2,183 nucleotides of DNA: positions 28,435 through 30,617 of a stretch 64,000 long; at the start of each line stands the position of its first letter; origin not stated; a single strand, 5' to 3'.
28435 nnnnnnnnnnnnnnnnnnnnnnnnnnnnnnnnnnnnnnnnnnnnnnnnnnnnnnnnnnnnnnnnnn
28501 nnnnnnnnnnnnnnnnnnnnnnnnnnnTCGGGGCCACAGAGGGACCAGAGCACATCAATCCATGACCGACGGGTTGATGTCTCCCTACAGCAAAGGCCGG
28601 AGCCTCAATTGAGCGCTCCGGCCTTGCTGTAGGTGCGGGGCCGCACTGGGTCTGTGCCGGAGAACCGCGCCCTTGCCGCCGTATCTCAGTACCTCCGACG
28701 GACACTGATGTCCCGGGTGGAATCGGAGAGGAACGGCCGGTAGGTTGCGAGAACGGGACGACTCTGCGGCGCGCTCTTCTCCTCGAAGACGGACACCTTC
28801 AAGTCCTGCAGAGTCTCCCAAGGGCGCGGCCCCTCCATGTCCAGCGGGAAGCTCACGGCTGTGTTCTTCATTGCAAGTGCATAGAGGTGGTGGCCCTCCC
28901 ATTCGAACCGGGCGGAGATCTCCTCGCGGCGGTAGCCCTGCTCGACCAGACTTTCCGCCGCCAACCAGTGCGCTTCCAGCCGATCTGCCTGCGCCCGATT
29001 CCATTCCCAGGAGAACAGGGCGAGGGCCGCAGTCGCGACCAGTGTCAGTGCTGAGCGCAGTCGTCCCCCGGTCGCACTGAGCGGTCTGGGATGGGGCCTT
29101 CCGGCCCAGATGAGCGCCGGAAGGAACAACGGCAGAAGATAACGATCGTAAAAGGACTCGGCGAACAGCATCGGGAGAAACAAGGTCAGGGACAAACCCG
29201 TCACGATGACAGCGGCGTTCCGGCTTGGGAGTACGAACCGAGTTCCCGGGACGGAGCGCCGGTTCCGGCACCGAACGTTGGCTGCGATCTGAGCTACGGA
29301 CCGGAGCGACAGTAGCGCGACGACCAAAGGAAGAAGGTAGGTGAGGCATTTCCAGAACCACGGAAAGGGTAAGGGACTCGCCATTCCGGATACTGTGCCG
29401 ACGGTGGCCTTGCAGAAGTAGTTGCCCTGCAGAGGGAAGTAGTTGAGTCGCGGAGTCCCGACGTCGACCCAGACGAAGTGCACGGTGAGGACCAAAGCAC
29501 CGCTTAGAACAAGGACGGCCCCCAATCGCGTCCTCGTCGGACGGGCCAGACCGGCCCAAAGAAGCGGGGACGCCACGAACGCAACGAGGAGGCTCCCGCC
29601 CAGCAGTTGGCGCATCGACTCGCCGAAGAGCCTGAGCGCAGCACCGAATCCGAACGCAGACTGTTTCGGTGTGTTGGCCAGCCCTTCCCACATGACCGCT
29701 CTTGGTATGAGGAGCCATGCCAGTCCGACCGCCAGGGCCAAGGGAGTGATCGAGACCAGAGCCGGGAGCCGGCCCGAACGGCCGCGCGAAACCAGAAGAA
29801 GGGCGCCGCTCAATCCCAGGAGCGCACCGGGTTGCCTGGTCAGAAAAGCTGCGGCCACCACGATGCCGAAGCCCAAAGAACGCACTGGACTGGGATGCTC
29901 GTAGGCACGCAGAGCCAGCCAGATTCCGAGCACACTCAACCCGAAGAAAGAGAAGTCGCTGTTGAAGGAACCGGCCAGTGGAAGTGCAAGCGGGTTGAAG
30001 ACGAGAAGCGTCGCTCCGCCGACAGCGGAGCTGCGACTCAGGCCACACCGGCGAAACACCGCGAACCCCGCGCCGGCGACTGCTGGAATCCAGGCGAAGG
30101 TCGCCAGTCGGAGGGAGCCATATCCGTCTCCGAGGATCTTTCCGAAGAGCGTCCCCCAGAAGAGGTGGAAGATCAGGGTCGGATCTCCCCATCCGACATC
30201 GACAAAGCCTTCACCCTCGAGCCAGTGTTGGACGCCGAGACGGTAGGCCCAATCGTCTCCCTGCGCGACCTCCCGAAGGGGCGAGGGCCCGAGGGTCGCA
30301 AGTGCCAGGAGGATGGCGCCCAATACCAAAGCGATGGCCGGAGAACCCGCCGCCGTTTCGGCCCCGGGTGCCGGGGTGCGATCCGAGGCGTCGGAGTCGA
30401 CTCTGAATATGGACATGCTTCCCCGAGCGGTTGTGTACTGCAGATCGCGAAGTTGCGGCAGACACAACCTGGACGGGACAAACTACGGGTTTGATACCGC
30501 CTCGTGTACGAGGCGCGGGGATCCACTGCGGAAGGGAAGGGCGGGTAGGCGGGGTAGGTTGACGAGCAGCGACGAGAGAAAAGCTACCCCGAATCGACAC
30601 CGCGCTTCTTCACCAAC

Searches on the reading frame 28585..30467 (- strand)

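Call 4: search_protein_families(library=pfam, proteins=[window:28585-30192:-], max_evalue=0.01)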
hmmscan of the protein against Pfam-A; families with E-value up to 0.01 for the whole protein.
window:28585-30192:- (535 aa): 0 families

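Call 5: search_protein_families(library=ncbifam, proteins=[window:28585-30192:-], max_evalue=0.01)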
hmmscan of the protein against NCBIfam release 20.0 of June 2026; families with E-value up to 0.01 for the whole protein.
window:28585-30192:- (535 aa): 0 families

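Call 46: search_protein_families(library=pfam, proteins=[window:28686-30467:-], max_evalue=0.0001)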
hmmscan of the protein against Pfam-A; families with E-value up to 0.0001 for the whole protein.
window:28686-30467:- (593 aa): 1 family
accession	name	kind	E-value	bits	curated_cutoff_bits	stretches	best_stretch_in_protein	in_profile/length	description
PF13231.12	PMT_2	-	5.5e-08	33.6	26.1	1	106-250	11-152/160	Dolichyl-phosphate-mannose-protein mannosyltransferase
